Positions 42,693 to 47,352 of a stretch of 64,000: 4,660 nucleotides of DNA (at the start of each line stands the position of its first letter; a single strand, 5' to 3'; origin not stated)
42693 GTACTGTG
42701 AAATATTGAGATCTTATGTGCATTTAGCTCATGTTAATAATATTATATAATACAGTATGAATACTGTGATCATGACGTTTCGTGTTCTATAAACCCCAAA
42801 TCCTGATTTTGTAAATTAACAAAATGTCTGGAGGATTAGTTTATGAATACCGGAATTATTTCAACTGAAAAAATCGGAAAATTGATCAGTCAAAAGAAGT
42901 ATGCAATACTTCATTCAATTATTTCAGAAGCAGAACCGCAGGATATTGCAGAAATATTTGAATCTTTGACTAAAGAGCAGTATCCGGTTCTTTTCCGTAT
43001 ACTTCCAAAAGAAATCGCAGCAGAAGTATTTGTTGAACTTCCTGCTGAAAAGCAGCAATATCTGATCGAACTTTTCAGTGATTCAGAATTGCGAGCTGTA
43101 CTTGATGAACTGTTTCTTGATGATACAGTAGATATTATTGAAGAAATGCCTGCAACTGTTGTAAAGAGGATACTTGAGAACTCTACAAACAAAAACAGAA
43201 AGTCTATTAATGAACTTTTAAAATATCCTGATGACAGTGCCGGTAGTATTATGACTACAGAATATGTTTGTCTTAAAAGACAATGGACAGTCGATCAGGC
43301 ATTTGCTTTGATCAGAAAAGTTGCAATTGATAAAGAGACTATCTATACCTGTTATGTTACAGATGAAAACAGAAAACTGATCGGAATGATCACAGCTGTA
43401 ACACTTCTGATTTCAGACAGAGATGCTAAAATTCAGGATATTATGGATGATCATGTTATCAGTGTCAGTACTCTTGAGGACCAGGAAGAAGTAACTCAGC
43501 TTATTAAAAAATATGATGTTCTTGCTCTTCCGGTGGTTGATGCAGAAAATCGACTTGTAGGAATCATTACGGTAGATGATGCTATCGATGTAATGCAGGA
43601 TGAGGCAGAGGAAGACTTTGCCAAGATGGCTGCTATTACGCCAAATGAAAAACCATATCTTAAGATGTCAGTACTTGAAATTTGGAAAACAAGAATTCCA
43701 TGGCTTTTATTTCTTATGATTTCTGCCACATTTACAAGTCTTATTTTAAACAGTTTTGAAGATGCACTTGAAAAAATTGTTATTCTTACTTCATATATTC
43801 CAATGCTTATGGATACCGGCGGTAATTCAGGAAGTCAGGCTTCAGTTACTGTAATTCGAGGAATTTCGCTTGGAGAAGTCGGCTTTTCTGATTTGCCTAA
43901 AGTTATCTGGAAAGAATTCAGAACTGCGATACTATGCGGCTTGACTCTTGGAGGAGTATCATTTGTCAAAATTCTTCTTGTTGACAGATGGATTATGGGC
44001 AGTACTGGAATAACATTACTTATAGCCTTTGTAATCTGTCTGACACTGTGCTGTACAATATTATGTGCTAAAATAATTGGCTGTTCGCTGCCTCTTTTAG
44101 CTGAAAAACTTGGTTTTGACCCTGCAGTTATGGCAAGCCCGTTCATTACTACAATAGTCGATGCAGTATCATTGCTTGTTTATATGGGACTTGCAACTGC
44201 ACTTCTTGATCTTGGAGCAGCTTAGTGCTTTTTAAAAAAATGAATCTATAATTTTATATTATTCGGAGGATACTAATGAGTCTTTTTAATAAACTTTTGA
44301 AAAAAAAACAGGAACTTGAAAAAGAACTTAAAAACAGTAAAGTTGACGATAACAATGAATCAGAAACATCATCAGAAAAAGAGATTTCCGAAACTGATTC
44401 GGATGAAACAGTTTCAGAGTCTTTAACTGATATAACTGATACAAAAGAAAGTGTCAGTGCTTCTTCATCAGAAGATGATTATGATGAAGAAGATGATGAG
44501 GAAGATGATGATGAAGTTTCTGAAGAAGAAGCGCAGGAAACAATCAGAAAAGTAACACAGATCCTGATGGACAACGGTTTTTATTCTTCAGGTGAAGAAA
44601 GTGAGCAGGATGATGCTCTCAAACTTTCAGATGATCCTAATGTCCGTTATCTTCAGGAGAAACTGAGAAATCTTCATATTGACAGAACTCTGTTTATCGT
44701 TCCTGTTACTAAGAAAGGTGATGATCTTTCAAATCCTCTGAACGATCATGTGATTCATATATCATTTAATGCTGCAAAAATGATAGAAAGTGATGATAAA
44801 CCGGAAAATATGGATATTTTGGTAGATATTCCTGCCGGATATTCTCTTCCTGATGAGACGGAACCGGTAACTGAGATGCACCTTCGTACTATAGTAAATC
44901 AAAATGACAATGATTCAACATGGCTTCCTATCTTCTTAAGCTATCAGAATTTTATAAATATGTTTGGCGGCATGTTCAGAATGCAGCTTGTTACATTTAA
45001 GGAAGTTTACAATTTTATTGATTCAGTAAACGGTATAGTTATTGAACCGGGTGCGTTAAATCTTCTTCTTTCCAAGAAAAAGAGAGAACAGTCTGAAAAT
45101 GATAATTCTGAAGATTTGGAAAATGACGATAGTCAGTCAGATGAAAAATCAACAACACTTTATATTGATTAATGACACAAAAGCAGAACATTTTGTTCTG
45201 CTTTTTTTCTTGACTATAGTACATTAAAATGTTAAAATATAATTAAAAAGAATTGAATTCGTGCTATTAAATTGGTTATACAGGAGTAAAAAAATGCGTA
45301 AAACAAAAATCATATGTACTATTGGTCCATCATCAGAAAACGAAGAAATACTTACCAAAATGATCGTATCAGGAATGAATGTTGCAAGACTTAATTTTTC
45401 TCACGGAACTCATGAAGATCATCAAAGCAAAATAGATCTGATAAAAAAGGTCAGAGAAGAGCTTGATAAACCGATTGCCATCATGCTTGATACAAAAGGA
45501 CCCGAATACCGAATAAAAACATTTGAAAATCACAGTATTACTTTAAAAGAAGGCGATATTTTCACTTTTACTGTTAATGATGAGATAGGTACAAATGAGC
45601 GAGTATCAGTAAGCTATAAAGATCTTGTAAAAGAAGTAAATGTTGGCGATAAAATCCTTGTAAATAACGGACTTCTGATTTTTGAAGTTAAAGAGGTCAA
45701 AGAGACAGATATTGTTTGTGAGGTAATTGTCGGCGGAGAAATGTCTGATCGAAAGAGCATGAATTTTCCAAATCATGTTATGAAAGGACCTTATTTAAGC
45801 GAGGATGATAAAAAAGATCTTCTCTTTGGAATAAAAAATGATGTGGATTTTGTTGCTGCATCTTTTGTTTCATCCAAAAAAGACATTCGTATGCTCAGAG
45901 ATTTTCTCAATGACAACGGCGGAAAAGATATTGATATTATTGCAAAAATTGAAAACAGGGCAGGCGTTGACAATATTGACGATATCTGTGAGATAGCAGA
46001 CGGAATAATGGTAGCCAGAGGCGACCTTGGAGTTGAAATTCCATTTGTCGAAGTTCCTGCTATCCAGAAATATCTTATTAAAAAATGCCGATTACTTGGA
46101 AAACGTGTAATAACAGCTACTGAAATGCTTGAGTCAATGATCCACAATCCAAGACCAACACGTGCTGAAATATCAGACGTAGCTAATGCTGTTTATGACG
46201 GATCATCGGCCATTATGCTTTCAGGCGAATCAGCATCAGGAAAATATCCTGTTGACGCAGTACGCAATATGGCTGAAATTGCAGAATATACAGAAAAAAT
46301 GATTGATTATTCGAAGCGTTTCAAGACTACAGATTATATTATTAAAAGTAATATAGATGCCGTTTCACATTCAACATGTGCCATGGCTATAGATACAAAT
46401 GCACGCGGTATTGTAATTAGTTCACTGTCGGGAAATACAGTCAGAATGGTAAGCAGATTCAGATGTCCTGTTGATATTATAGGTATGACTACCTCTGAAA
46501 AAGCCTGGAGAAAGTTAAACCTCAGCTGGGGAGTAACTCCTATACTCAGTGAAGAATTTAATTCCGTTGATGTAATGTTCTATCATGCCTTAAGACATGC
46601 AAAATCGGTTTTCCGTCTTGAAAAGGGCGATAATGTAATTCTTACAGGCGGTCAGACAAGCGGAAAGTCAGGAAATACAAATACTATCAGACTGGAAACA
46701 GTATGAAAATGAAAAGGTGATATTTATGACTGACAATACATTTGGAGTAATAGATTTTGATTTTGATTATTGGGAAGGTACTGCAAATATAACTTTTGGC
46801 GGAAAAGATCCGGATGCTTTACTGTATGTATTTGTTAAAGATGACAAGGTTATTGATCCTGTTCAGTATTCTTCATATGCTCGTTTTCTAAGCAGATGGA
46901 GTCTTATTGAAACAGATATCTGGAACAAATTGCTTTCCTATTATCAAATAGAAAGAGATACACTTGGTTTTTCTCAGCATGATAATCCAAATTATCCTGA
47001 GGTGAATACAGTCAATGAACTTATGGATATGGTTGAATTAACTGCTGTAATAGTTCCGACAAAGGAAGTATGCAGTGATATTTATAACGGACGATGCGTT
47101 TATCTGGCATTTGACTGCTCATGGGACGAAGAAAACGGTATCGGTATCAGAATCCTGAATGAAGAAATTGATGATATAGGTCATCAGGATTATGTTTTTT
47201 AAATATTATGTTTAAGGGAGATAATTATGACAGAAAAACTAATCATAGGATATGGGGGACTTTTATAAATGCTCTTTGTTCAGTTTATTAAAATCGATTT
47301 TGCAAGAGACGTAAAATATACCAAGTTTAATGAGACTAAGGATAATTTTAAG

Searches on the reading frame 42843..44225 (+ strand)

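Call 10: search_protein_families(library=ncbifam, proteins=[window:42843-44225:+], max_evalue=0.00001)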
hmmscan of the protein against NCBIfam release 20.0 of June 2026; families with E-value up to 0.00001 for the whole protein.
window:42843-44225:+ (460 aa): 12 families
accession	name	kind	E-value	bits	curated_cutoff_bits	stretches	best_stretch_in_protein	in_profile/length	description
TIGR00400.1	mgtE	equivalog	2.7e-141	471.4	232.75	1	11-455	11-447/450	magnesium transporter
NF011449.0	PRK14869.2-5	equivalog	1.7e-11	43.8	411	1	188-284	60-157/451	putative manganese-dependent inorganic diphosphatase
NF005869.0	PRK07807.1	equivalog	2e-09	37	549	1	141-248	99-201/479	GuaB1 family IMP dehydrogenase-related protein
TIGR01302.1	IMP_dehydrog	equivalog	2.5e-09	36.5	481.5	1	145-251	94-200/450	IMP dehydrogenase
NF041552.1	TF_PrdR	equivalog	1.2e-08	33.7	795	1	134-265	9-139/577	sigma-54 dependent transcriptional regulator PrdR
NF038279.1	TF_CBS_SpxR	exception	7.8e-08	31.5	600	1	138-258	197-312/427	CBS-HotDog domain-containing transcription factor SpxR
NF052358.1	GMPRedGuaB1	equivalog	1.1e-07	31.4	675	1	142-248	100-201/479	GMP reductase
TIGR01186.1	proV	subfamily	2.2e-07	30.4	326.6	1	137-256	248-362/363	betaine/proline/choline family ABC transporter ATP-binding protein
NF011443.0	PRK14869.1-5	equivalog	4.2e-07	28.8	335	1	140-263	24-138/546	putative manganese-dependent inorganic diphosphatase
NF053603.1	HhpR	exception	8.7e-07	28.4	520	1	135-282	5-142/282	CBS domain-containing high hydrostatic pressure regulator HhpR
TIGR01303.1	IMP_DH_rel_1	equivalog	1.1e-06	27.8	562.75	1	141-248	98-199/475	GuaB1 family IMP dehydrogenase-related protein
NF011447.0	PRK14869.2-3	equivalog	7.1e-06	24.9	522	0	184-258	57-131/540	putative manganese-dependent inorganic diphosphatase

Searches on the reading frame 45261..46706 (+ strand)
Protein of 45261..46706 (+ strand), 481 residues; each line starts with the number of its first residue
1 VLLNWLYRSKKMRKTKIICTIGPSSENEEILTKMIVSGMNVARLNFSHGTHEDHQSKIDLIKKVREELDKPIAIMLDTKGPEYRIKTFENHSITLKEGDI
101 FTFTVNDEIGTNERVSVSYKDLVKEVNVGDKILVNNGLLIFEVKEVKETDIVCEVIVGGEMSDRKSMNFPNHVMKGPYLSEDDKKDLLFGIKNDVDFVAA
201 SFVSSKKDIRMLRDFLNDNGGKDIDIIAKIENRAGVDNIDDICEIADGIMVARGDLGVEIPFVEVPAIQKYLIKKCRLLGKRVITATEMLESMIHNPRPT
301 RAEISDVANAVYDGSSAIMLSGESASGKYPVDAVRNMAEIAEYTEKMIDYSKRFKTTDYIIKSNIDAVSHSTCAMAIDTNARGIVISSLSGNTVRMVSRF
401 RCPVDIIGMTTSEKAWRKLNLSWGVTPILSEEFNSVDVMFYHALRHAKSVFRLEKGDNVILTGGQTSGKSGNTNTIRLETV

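Call 10: search_protein_families(library=ncbifam, proteins=[window:45261-46706:+], max_evalue=0.00001)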
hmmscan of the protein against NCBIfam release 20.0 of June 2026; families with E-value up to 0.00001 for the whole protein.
window:45261-46706:+ (481 aa): 7 families
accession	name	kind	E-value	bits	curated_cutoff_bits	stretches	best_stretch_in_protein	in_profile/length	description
TIGR01064.1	pyruv_kin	equivalog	1.6e-172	574.4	306.4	1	13-481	1-476/476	pyruvate kinase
NF004978.0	PRK06354.1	subfamily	5.7e-172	573.2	462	1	9-481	4-478/590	pyruvate kinase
NF004491.0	PRK05826.1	subfamily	6.8e-172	572.2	432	1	11-481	3-475/477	pyruvate kinase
NF006664.0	PRK09206.1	equivalog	1.6e-150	501.7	686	1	12-479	1-468/470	pyruvate kinase PykF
NF004886.0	PRK06247.1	subfamily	1.5e-147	492.1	623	1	10-481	2-470/476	pyruvate kinase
NF005234.0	PRK06739.1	equivalog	1.7e-99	333.1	564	1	18-347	6-331/352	pyruvate kinase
NF011314.0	PRK14725.1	equivalog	7.9e-49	166.5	642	2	92-346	332-595/614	pyruvate kinase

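Call 11: find_encoding_contigs(protein=window:45261-46706:+, flank=2000, max_places=4)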
Protein window:45261-46706:+ (481 aa): no gene with exactly this product is on record in the collection.

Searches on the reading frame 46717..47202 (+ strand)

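Call 73: search_protein_families(library=pfam, proteins=[window:46717-47202:+], max_evalue=0.00001)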
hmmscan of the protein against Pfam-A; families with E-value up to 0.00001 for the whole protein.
window:46717-47202:+ (161 aa): 1 family
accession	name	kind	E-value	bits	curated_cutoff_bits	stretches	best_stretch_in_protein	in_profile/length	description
PF22481.1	DUF6985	-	1.6e-23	84.3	24.5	1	9-160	2-147/148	Domain of unknown function (DUF6985)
